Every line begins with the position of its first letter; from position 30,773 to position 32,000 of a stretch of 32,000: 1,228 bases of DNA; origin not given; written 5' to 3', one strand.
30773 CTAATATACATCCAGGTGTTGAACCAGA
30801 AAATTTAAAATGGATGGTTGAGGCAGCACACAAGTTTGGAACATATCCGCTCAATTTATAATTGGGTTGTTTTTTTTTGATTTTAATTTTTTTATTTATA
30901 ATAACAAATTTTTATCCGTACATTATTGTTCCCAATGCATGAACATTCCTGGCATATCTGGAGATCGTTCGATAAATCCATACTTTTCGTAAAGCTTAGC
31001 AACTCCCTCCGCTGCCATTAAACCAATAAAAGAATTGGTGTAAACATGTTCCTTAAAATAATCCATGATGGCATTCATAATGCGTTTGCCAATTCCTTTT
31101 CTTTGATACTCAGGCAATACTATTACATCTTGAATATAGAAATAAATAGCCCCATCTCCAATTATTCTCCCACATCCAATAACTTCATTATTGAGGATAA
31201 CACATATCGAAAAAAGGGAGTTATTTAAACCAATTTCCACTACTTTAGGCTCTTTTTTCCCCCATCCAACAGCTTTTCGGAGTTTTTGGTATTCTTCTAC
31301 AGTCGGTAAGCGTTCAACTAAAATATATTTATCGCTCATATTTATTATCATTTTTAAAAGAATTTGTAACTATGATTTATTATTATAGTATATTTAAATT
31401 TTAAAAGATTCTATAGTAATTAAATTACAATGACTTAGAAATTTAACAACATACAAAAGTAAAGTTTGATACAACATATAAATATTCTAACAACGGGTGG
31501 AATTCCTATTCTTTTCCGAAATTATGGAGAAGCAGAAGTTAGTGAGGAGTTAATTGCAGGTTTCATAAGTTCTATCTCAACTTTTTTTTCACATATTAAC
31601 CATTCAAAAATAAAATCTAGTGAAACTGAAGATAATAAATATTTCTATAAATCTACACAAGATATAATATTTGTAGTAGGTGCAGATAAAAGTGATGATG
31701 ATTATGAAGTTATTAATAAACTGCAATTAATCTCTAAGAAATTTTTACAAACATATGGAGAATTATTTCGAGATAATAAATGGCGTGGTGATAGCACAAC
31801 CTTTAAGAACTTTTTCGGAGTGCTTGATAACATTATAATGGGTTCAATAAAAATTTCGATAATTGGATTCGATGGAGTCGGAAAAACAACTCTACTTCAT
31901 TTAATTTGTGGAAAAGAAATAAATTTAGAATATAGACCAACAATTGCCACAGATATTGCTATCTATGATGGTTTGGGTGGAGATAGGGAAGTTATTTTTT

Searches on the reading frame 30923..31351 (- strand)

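Call 8: search_protein_families(library=pfam, proteins=[window:30923-31351:-])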
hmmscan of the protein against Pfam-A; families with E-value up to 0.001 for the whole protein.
window:30923-31351:- (142 aa): 4 families
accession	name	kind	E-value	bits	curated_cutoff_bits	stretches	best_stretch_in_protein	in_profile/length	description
PF13508.13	Acetyltransf_7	-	1.8e-14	54.3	27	1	50-127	6-83/84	Acetyltransferase (GNAT) domain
PF00583.31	Acetyltransf_1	-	5.2e-14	53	20.7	1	30-126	16-116/116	Acetyltransferase (GNAT) family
PF13673.13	Acetyltransf_10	-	2.6e-12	47.3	23.6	1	49-131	34-112/128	Acetyltransferase (GNAT) domain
PF13527.13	Acetyltransf_9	-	1.5e-05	25.4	25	1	71-126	73-124/127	Acetyltransferase (GNAT) domain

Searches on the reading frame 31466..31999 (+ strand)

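Call 8: search_protein_families(library=pfam, proteins=[window:31466-31999:+])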
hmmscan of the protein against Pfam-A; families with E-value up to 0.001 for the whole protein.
window:31466-31999:+ (178 aa): 4 families
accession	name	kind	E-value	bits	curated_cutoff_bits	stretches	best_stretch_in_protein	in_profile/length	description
PF19036.6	Fuz_longin_1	-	1.8e-05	25.4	26.1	1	4-98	2-95/125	First Longin domain of FUZ, MON1 and HPS1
PF00025.27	Arf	-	7.1e-05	22.8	22.3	0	127-163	14-49/174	ADP-ribosylation factor family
PF01217.26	Clat_adaptor_s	-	0.00012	22.5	22.5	1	1-126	1-120/142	Clathrin adaptor complex small chain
PF08477.19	Roc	-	0.00028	21.5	27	0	129-165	1-37/119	Ras of Complex, Roc, domain of DAPkinase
